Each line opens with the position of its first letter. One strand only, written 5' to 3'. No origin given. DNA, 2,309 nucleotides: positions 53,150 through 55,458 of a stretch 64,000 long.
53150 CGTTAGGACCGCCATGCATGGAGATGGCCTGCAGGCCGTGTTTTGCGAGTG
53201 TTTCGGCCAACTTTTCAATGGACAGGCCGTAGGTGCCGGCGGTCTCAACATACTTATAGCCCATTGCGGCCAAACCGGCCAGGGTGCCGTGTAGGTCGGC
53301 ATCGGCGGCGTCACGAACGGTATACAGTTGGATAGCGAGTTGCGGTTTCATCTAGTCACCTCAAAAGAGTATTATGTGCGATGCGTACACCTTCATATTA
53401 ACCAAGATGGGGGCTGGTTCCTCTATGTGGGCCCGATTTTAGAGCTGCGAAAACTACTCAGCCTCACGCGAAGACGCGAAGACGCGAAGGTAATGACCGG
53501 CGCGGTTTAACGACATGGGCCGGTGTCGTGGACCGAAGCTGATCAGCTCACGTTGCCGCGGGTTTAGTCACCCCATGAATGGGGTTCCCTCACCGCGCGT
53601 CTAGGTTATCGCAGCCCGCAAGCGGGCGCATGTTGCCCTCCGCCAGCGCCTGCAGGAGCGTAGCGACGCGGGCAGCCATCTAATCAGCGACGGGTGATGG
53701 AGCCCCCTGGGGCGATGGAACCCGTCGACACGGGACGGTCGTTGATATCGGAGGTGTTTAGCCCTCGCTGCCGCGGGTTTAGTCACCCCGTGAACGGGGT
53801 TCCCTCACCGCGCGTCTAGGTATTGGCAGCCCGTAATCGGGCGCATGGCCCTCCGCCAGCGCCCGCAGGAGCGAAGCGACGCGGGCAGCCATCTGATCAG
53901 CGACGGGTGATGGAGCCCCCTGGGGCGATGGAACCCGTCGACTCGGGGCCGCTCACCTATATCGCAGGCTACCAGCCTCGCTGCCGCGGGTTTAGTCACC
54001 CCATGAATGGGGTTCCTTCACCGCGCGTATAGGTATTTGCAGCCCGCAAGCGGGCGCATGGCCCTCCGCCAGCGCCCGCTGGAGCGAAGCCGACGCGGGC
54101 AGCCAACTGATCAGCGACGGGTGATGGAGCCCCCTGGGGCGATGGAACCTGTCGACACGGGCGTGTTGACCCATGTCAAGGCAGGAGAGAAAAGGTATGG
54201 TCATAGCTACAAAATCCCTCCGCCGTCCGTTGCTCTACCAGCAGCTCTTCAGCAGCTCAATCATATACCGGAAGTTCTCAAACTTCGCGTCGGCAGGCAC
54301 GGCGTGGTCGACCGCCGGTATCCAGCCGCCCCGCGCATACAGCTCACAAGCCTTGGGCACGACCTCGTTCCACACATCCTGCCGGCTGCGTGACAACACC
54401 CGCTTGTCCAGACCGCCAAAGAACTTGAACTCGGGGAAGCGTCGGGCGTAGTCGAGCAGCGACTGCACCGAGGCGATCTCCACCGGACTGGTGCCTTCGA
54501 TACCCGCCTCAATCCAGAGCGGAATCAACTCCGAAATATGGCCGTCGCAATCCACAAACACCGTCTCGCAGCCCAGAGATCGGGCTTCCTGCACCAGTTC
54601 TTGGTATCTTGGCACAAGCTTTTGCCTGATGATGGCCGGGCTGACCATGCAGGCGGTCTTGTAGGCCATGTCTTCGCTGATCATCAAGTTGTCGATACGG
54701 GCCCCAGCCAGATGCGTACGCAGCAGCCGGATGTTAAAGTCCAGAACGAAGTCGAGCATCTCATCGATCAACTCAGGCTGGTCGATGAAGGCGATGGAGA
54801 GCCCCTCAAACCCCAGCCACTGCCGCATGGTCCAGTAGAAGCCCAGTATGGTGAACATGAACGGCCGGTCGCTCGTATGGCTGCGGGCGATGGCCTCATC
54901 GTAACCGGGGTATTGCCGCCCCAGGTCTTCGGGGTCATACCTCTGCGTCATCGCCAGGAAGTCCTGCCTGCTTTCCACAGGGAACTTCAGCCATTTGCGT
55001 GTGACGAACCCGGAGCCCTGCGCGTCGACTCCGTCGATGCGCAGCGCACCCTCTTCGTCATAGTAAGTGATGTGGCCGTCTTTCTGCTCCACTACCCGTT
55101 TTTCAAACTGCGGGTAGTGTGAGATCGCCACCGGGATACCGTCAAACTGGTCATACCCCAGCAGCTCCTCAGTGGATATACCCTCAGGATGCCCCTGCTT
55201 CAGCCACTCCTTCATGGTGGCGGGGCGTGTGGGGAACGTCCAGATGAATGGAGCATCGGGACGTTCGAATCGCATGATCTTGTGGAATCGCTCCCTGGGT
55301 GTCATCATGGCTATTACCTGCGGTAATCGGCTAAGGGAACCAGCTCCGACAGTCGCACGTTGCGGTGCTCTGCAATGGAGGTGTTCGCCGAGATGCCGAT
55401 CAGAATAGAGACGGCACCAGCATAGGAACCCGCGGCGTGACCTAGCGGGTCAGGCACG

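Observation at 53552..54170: Tandem triplet of a 216-bp hairpin-rich unit with a compensatory base-pair change: candidate structured-RNA array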

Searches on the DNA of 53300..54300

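Call 7: search_rna_families(source=window, start=53300, end=54300, threshold=evalue, max_evalue=10)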
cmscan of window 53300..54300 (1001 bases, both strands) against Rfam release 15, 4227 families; matches with E-value up to 10: 2.
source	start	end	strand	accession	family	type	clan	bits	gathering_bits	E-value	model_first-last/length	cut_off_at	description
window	53629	53767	-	RF02487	GlsR24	Gene; snRNA; snoRNA; HACA-box;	-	16.2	100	0.26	1-147/147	no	Small nucleolar RNA GlsR24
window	53905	53954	+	RF01138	sR23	Gene; snRNA; snoRNA; CD-box;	-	10.8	45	7.9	1-54/54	no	Small nucleolar RNA sR23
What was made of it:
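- On Known RNA families (Rfam 15): Only two far sub-threshold hits appear at E<=10 (call 7).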

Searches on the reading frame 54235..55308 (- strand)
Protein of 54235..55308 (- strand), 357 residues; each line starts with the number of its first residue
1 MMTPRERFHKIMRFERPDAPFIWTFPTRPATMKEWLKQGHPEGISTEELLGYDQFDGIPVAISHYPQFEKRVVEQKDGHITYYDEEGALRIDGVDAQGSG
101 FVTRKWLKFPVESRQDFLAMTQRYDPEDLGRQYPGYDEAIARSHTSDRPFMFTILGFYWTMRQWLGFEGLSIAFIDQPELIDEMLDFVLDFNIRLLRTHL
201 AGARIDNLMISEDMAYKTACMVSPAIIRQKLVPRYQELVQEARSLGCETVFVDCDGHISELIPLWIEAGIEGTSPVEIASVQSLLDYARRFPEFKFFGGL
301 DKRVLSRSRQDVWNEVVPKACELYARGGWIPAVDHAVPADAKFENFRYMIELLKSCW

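Call 12: find_encoding_contigs(protein=window:54235-55308:-, flank=10000, max_places=6)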
Protein window:54235-55308:- (357 aa): 4 contigs read that carry it; 3 places shown.
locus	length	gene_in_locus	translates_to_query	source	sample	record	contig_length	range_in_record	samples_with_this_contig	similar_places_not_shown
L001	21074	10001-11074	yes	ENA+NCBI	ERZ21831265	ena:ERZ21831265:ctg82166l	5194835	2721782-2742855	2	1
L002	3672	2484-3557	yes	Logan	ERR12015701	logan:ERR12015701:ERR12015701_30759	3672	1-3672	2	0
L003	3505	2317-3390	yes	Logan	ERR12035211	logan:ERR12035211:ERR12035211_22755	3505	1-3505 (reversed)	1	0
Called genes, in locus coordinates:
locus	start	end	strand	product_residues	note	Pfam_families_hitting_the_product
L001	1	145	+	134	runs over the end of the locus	PF22746:SHOCT-like_DUF2089-C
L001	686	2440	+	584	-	PF12708:Pect-lyase_RHGA_epim (faint), PF13229:Beta_helix (faint)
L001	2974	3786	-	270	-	PF13432:TPR_16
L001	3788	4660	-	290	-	PF02517:Rce1-like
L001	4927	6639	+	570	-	-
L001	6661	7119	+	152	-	-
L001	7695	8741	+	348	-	PF00356:LacI (weak), PF13407:Peripla_BP_4 (faint), PF00532:Peripla_BP_1, PF13377:Peripla_BP_3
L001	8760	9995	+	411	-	PF01408:GFO_IDH_MocA, PF02894:GFO_IDH_MocA_C, PF22725:GFO_IDH_MocA_C3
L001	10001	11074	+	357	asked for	PF01208:URO-D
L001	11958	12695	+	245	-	PF01261:AP_endonuc_2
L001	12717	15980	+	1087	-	PF02449:Glyco_hydro_42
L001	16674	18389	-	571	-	PF03200:Glyco_hydro_63, PF22422:MGH1-like_GH, PF01204:Trehalase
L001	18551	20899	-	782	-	PF14498:Glyco_hyd_65N_2, PF22124:Glyco_hydro_95_cat, PF21307:Glyco_hydro_95_C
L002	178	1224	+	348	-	PF00356:LacI (weak), PF13407:Peripla_BP_4 (faint), PF00532:Peripla_BP_1, PF13377:Peripla_BP_3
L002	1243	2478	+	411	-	PF01408:GFO_IDH_MocA, PF02894:GFO_IDH_MocA_C, PF22725:GFO_IDH_MocA_C3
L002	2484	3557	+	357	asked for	PF01208:URO-D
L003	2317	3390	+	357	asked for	PF01208:URO-D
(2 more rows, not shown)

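Call 35: list_cluster_members(proteins=[window:54235-55308:-, window:52614-53351:-, window:49329-52592:-])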
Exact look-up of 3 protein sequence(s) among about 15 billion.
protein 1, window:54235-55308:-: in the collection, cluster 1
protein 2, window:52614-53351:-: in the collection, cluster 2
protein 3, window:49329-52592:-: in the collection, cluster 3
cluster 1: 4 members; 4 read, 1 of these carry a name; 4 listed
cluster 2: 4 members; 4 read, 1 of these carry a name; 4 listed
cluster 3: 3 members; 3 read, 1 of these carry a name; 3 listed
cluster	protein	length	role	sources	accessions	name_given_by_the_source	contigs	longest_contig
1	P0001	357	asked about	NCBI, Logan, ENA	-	-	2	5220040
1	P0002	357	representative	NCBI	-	-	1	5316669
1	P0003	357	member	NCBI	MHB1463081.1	MAG: uroporphyrinogen decarboxylase family protein [Armatimonadota bacterium]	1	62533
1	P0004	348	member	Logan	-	-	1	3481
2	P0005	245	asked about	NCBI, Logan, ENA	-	-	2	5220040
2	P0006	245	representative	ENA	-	-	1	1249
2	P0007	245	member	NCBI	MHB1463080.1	MAG: sugar phosphate isomerase/epimerase family protein [Armatimonadota bacterium]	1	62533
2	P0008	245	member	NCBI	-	-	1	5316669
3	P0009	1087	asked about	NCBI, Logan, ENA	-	-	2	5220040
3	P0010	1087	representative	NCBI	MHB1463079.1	MAG: beta-galactosidase [Armatimonadota bacterium]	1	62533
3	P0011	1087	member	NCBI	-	-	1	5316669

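Call 36: find_encoding_contigs(protein=P0003, flank=5000, max_places=4)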
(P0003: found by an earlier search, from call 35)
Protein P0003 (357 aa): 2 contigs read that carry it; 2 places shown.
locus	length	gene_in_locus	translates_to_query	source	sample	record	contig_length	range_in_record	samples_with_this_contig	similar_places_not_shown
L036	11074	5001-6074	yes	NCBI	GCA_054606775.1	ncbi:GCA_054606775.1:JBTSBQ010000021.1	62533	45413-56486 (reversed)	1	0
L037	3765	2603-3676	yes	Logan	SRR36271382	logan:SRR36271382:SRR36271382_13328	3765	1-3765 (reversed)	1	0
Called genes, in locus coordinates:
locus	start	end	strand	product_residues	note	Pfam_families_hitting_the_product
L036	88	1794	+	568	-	-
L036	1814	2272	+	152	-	-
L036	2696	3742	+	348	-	PF00356:LacI (weak), PF13407:Peripla_BP_4 (weak), PF00532:Peripla_BP_1, PF13377:Peripla_BP_3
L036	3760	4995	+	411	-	PF01408:GFO_IDH_MocA, PF02894:GFO_IDH_MocA_C, PF22725:GFO_IDH_MocA_C3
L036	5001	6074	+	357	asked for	PF01208:URO-D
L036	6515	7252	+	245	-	PF01261:AP_endonuc_2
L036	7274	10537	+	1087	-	PF02449:Glyco_hydro_42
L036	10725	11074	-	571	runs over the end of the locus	PF03200:Glyco_hydro_63, PF22422:MGH1-like_GH, PF01204:Trehalase (weak), PF03200:Glyco_hydro_63 (weak)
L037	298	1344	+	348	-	PF00356:LacI (weak), PF13407:Peripla_BP_4 (weak), PF00532:Peripla_BP_1, PF13377:Peripla_BP_3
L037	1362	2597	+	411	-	PF01408:GFO_IDH_MocA, PF02894:GFO_IDH_MocA_C, PF22725:GFO_IDH_MocA_C3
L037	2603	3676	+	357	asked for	PF01208:URO-D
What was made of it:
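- Short-read contigs carrying the URO-D gene end 89-115 nt past it, as expected at a repeat (calls 12, 36).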
